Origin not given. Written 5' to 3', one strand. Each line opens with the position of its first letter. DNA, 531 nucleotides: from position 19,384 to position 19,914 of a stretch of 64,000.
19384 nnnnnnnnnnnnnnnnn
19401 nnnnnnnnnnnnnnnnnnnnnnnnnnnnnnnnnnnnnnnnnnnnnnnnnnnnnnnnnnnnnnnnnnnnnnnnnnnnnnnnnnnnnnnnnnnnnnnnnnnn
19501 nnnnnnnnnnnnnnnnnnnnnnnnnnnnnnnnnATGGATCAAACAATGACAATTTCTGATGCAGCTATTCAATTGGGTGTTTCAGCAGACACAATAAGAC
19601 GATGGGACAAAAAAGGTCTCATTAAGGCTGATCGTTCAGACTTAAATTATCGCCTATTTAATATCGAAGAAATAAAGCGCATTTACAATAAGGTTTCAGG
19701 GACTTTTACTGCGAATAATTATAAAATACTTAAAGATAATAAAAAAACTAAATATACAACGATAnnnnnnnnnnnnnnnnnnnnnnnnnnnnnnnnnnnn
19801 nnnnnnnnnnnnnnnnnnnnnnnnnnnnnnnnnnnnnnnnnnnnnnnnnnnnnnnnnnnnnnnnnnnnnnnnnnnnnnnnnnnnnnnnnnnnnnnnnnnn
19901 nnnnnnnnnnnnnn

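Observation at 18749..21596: Accessory island: putative REase, HTH-fused m5C methyltransferase with palindromic operator, and a lone ImmA/IrrE-like metallopeptidase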

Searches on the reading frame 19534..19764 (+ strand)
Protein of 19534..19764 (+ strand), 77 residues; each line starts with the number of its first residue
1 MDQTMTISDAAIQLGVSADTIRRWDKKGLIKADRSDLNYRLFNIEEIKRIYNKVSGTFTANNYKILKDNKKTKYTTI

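Call 79: predict_structure(protein=window:19534-19764:+)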
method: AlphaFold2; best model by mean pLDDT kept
length: 77 residues; sequences in the alignment: 1
mean_pLDDT: 71.6   pTM: 0.53
mean pLDDT of the five models: 71.6, 67.4, 56.6, 41.2, 38.2
residues with pLDDT >= 90: 0; 70-90: 50; 50-70: 9; < 50: 18
segments of 3 or more residues with pLDDT < 50: 60-75
pLDDT, mean of each block of 10 residues (from residue 1): 80 85 87 76 87 65 45 40
secondary structure, 60 per line:
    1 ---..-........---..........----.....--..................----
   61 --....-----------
elements in order: H7-14 H18-27 E32-36 E39-43 H44-56 H63-66

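Call 81: fold_search(model_id=the predicted structure, library=pdb)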
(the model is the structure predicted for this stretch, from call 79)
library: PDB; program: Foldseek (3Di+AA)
matches with E <= 10: 769; with E <= 0.001: 0
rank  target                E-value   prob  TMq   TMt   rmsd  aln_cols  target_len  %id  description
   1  5d8c_B                1.3e-02  1.00  0.57  0.37   2.5        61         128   30  Crystal structure of HiNmlR, a MerR family regulator lacking the sensor domain, bound to promoter DNA (released 2016-06-29)
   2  7tea_C                1.4e-02  1.00  0.59  0.60   5.0        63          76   24  Crystal structure of S. aureus GlnR-DNA complex (released 2022-06-29)
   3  3ucs_A                1.4e-02  0.99  0.47  0.39  10.1        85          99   19  Crystal structure of the complex between CBPA J-domain and CBPM (released 2013-07-03)
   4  1r8d_B                1.7e-02  1.00  0.62  0.47   2.3        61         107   20  Crystal Structure of MtaN Bound to DNA (released 2004-08-17)
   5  5i44_A                1.7e-02  1.00  0.56  0.62   2.2        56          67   32  Structure of RacA-DNA complex; P21 form (released 2016-05-04)
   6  5i44_K                1.8e-02  1.00  0.58  0.66   2.2        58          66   29  Structure of RacA-DNA complex; P21 form (released 2016-05-04)
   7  6ama_B                1.9e-02  1.00  0.51  0.66   2.3        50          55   22  Structure of S. coelicolor/S. venezuelae BldC-smeA-ssfA complex to 3.09 Angstrom (released 2018-03-28)
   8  5i44_B                1.9e-02  1.00  0.59  0.66   2.4        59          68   29  Structure of RacA-DNA complex; P21 form (released 2016-05-04)
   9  1r8d_A                1.9e-02  1.00  0.62  0.46   9.4        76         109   17  Crystal Structure of MtaN Bound to DNA (released 2004-08-17)
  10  6jyw_B                2.1e-02  0.99  0.55  0.35  11.4        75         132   25  Crystal structure of the transcription regulator CadR N81M mutant from P. putida in complex with Cadmium(II) and DNA (released 2020-04-29)
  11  5c8e_G                2.7e-02  1.00  0.62  0.20   3.3        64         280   22  Crystal structure of Thermus thermophilus CarH bound to adenosylcobalamin and a 26-bp DNA segment (released 2015-09-30)
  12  4j2n_C                3.1e-02  1.00  0.54  0.71   2.4        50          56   26  Crystal Structure of mycobacteriophage Pukovnik Xis (released 2013-10-23)
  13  4r4e_A                3.1e-02  1.00  0.58  0.55   3.0        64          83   23  Structure of GlnR-DNA complex (released 2015-03-04)
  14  3d71_A                3.1e-02  1.00  0.61  0.20   9.7        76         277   17  Crystal structure of E253Q BMRR bound to 22 base pair promoter site (released 2008-08-26)
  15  6ama_Y                3.4e-02  1.00  0.51  0.64   2.3        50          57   22  Structure of S. coelicolor/S. venezuelae BldC-smeA-ssfA complex to 3.09 Angstrom (released 2018-03-28)
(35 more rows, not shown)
